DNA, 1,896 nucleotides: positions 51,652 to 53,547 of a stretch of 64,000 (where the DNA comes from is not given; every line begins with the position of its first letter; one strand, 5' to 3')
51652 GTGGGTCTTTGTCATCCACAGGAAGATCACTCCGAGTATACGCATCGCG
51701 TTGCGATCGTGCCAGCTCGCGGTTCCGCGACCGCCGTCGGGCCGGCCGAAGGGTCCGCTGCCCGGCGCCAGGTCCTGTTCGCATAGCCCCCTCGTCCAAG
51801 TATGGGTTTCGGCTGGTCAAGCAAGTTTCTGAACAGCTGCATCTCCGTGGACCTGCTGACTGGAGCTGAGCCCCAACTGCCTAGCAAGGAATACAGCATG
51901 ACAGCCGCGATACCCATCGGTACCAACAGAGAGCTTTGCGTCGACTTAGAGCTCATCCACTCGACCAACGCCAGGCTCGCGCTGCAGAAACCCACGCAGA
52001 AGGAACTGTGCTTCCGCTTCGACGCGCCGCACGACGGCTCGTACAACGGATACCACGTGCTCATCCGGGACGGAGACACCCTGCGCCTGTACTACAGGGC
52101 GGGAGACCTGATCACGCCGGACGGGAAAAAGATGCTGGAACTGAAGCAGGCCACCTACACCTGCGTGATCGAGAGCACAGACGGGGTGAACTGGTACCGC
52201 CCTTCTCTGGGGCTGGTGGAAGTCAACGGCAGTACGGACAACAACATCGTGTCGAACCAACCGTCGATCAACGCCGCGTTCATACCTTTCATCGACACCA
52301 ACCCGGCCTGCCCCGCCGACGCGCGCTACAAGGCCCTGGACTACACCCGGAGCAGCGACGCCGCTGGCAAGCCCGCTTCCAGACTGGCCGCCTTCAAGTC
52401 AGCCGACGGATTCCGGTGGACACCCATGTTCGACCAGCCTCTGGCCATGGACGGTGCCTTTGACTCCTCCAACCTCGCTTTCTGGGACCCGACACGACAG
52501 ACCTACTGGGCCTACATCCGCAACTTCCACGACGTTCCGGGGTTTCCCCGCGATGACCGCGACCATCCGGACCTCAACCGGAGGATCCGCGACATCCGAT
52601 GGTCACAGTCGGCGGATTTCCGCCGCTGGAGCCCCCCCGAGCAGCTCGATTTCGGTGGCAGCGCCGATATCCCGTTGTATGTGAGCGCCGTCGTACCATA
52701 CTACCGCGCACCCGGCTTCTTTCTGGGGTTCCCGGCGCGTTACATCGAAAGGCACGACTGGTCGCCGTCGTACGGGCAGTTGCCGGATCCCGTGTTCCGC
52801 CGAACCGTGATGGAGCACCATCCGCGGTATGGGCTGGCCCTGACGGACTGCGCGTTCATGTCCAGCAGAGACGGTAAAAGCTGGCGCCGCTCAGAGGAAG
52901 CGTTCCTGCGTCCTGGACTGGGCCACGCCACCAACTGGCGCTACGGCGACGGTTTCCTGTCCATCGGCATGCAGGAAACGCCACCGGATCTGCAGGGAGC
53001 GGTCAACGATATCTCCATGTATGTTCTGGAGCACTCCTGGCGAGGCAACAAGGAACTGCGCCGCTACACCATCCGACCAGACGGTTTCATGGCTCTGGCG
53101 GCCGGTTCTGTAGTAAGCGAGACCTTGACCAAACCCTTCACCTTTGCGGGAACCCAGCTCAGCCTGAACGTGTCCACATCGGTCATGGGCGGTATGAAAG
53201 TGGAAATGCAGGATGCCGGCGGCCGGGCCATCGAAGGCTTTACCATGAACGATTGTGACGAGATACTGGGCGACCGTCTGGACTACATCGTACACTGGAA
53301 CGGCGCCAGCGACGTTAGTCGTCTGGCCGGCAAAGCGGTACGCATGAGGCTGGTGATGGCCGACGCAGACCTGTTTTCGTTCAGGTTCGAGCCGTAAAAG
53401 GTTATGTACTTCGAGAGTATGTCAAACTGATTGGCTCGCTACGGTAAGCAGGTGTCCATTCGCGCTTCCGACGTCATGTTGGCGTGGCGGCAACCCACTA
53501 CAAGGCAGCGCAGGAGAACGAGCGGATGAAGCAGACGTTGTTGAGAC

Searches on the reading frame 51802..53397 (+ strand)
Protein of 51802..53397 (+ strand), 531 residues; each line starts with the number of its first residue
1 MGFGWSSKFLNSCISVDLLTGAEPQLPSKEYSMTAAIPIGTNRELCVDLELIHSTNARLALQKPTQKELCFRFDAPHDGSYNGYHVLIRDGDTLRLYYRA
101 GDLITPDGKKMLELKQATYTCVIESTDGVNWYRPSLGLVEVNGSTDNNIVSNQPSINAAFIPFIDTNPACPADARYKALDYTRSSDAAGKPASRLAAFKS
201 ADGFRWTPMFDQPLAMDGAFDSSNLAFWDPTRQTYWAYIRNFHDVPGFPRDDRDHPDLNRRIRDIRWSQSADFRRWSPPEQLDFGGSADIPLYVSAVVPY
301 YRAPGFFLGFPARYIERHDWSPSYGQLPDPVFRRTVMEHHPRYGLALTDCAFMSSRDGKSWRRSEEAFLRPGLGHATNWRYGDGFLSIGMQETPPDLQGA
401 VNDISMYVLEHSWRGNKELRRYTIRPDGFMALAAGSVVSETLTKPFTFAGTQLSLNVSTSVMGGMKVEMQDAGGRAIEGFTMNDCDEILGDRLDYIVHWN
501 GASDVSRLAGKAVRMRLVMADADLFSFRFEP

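Call 8: search_protein_families(library=pfam, proteins=[window:51802-53397:+], max_evalue=0.001)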
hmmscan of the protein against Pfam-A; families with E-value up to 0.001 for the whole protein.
window:51802-53397:+ (531 aa): 0 families

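Call 25: search_protein_families(library=ncbifam, proteins=[window:51802-53397:+], max_evalue=0.0001)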
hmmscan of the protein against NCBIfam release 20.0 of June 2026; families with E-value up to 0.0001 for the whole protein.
window:51802-53397:+ (531 aa): 0 families

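Call 66: search_solved_structures(query=window:51802-53397:+, max_evalue=0.01)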
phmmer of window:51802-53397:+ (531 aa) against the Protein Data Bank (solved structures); distinct sequences matched with E-value up to 0.01: 0.
